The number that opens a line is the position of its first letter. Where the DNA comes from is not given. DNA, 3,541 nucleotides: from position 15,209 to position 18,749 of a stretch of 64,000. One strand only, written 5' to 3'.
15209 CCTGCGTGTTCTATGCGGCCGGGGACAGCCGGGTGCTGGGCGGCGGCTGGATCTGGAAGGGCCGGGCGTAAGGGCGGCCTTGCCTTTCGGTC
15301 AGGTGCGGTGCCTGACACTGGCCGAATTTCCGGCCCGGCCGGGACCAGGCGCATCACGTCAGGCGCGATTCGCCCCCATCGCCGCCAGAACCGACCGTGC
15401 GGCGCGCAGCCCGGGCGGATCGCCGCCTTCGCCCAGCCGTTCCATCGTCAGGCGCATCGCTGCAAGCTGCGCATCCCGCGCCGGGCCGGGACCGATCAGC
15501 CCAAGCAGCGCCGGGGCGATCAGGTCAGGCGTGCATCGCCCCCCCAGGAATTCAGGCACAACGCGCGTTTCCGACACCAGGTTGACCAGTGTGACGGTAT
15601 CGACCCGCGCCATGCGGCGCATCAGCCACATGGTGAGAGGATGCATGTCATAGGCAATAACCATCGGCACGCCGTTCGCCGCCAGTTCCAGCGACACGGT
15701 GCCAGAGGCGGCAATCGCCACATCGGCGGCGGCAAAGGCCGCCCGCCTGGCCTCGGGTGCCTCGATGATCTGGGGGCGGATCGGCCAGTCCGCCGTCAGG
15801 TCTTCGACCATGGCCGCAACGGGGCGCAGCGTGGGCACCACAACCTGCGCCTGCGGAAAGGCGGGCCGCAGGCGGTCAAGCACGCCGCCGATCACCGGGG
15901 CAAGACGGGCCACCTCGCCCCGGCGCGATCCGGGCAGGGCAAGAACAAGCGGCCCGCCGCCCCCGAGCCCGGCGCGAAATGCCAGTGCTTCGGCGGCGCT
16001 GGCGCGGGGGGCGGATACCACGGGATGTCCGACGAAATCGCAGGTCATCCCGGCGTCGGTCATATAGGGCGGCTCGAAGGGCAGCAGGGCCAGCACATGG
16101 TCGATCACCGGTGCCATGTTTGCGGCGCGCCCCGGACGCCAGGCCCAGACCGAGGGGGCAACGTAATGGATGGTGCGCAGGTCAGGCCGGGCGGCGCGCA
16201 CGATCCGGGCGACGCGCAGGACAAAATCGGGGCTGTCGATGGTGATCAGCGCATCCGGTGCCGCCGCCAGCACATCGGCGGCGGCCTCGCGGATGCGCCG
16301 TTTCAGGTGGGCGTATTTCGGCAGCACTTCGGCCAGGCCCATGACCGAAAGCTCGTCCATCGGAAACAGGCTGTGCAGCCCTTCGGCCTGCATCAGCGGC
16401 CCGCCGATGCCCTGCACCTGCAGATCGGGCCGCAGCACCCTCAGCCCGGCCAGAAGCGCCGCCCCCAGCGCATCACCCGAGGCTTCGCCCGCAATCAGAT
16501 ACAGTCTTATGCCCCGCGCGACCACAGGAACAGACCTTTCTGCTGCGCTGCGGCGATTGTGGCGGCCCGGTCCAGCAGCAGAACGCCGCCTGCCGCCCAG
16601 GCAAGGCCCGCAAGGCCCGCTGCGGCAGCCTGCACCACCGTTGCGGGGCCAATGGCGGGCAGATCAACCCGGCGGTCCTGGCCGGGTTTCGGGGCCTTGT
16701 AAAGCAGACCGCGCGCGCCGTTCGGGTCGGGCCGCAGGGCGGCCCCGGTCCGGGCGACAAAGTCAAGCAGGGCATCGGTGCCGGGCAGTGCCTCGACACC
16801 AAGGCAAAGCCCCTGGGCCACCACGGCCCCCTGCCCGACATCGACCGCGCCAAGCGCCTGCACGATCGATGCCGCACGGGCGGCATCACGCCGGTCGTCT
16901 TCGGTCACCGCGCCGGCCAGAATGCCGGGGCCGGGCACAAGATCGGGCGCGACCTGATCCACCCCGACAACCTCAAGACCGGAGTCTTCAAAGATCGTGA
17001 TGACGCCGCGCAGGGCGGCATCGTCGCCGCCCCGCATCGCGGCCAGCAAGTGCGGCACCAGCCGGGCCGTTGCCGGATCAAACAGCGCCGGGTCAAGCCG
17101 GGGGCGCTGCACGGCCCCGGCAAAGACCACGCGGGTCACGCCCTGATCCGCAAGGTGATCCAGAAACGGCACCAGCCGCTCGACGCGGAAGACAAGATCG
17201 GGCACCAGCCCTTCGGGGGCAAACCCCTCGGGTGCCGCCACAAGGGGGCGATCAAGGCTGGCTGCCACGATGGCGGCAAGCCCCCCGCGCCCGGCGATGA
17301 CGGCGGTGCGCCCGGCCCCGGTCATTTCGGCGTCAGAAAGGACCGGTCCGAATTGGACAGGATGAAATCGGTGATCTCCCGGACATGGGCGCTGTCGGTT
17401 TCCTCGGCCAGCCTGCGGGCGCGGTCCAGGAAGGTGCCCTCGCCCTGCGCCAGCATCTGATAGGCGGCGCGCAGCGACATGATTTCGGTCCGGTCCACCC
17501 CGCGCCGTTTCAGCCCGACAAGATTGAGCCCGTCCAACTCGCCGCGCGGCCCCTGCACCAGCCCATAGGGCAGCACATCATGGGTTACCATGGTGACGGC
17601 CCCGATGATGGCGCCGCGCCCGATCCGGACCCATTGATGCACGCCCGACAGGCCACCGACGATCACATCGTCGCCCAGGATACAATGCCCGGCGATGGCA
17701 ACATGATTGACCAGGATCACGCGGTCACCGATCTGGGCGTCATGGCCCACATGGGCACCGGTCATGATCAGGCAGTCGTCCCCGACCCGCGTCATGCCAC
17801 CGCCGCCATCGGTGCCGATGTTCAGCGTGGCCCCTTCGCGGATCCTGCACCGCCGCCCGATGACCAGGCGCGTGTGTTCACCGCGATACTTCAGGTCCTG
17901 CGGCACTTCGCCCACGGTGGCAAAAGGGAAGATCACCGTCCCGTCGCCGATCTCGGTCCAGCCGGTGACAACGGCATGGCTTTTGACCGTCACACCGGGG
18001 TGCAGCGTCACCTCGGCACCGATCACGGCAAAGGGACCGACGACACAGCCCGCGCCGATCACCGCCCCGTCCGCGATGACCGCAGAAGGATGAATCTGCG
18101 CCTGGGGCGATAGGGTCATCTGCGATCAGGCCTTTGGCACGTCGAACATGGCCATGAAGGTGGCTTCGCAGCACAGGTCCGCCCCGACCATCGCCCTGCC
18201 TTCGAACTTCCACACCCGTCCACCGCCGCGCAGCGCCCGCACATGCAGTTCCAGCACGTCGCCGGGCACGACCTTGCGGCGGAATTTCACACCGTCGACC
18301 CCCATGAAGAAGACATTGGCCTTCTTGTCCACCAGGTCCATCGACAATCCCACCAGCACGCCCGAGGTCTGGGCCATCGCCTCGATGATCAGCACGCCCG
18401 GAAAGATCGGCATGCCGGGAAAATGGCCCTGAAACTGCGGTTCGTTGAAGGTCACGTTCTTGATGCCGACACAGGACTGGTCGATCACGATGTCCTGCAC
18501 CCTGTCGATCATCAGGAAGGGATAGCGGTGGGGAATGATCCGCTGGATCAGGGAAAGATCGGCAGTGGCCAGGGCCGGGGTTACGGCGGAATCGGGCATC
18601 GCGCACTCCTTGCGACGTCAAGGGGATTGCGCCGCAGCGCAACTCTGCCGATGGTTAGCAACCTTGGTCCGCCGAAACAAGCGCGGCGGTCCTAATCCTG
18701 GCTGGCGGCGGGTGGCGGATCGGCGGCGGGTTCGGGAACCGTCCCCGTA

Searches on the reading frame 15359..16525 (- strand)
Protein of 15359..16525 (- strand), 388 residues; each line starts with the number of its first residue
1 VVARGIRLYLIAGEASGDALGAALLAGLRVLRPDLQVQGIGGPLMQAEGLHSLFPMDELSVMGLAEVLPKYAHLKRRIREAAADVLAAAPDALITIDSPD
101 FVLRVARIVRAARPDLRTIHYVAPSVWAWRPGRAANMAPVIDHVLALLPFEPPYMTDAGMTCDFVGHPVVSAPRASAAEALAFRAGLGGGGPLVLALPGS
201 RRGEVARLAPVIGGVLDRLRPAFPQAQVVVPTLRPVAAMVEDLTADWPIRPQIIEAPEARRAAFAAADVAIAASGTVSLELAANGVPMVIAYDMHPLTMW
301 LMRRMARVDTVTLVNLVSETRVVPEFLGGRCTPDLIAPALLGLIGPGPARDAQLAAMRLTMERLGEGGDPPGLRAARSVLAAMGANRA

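Call 17: search_protein_families(library=ncbifam, proteins=[window:15359-16525:-], max_evalue=0.00001)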
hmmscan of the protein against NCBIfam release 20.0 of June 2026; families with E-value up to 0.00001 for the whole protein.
window:15359-16525:- (388 aa): 2 families
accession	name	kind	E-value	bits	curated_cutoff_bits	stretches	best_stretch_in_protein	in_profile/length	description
TIGR00215.1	lpxB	equivalog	1e-70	238.5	190.25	1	9-353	10-355/382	lipid-A-disaccharide synthase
NF002173.0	PRK01021.1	equivalog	1.6e-50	172.3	1033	1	8-337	229-563/610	lipid-A-disaccharide synthase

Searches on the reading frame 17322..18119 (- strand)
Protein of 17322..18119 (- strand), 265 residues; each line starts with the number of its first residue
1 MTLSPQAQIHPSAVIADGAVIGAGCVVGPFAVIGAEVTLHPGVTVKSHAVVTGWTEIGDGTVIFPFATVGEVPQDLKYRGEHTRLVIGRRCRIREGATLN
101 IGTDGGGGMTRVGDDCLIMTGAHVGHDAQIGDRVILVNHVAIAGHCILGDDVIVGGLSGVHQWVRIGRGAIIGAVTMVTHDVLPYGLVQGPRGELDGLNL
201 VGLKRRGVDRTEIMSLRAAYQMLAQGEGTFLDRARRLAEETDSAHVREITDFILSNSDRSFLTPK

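Call 17: search_protein_families(library=ncbifam, proteins=[window:17322-18119:-], max_evalue=0.00001)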
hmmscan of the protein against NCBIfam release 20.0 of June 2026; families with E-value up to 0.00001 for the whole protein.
window:17322-18119:- (265 aa): 22 families
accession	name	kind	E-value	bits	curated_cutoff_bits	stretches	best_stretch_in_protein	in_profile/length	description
NF003657.0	PRK05289.1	equivalog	7.4e-100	333.4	226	1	6-263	3-260/264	acyl-ACP--UDP-N-acetylglucosamine O-acyltransferase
TIGR01852.1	lipid_A_lpxA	equivalog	2e-90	302.5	231.05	1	9-261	1-253/254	acyl-ACP--UDP-N-acetylglucosamine O-acyltransferase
TIGR03570.1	NeuD_NnaD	subfamily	6.3e-26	91.2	160.8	2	109-190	117-198/202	NeuD/PglB/VioB family sugar acetyltransferase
NF002060.0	PRK00892.1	subfamily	4.4e-23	81.9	207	2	4-107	99-188/345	UDP-3-O-(3-hydroxymyristoyl)glucosamine N-acyltransferase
TIGR01853.1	lipid_A_lpxD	equivalog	2.5e-19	69.4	242.5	1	3-184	107-293/325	UDP-3-O-(3-hydroxymyristoyl)glucosamine N-acyltransferase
TIGR03532.1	DapD_Ac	equivalog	1.5e-11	44.4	231.75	1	85-190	99-205/231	2,3,4,5-tetrahydropyridine-2,6-dicarboxylate N-acetyltransferase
NF000490.1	chloram_CatB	equivalog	1.9e-10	40.4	350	1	141-190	106-155/210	type B chloramphenicol O-acetyltransferase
NF041874.1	EPS_EpsC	equivalog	3.6e-09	36.6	150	1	121-188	81-156/168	serine O-acetyltransferase EpsC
TIGR01173.1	glmU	equivalog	2.1e-08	33.4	366.85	1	5-187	267-433/452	bifunctional UDP-N-acetylglucosamine diphosphorylase/glucosamine-1-phosphate N-acetyltransferase GlmU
NF033468.1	stregram_VatI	exception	4.4e-08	33.2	415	1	82-190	57-157/208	streptogramin A O-acetyltransferase Vat(I)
NF058585.1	HptprglPActTf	PfamEq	9.1e-08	31.8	300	0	124-190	86-151/172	heptaprenylglyceryl phosphate O-acetyltransferase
NF006986.0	PRK09451.1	equivalog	1.1e-07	31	725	1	32-187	279-436/456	bifunctional UDP-N-acetylglucosamine diphosphorylase/glucosamine-1-phosphate N-acetyltransferase GlmU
NF010935.0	PRK14355.1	equivalog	2e-07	30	718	1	5-187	273-439/459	bifunctional UDP-N-acetylglucosamine diphosphorylase/glucosamine-1-phosphate N-acetyltransferase GlmU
NF000020.1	stregram_VatE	exception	2.3e-07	30.6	450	1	136-192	106-162/214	streptogramin A O-acetyltransferase Vat(E)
NF010937.0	PRK14357.1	equivalog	3.3e-07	29.5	658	1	7-189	262-427/448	bifunctional UDP-N-acetylglucosamine diphosphorylase/glucosamine-1-phosphate N-acetyltransferase GlmU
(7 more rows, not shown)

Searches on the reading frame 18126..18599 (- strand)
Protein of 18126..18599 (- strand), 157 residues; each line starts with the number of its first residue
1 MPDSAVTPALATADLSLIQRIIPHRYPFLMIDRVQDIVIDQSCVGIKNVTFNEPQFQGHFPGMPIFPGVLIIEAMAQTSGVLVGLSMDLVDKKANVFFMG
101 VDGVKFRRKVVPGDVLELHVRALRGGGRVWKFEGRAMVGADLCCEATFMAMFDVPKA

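Call 17: search_protein_families(library=ncbifam, proteins=[window:18126-18599:-], max_evalue=0.00001)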
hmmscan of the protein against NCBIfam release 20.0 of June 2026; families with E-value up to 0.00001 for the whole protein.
window:18126-18599:- (157 aa): 5 families
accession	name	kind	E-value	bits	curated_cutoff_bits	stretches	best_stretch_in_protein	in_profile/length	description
NF000582.1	PRK00006.1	equivalog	1e-53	181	113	1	16-151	3-136/137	3-hydroxyacyl-ACP dehydratase FabZ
TIGR01750.1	fabZ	equivalog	2.5e-52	176.5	155.15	1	16-151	4-140/141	3-hydroxyacyl-ACP dehydratase FabZ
NF009667.0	PRK13188.1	equivalog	1.7e-51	175.4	465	1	12-151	320-458/464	bifunctional UDP-3-O-[3-hydroxymyristoyl] N-acetylglucosamine deacetylase/3-hydroxyacyl-ACP dehydratase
NF058663.1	cispen_cyc_AmcE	equivalog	4e-18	65.9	140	1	16-141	7-131/153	cispentacin biosynthesis cyclizing decarboxylase AmcE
NF003509.0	PRK05174.1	equivalog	1.5e-07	31.4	124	1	27-113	33-121/172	bifunctional 3-hydroxydecanoyl-ACP dehydratase/trans-2-decenoyl-ACP isomerase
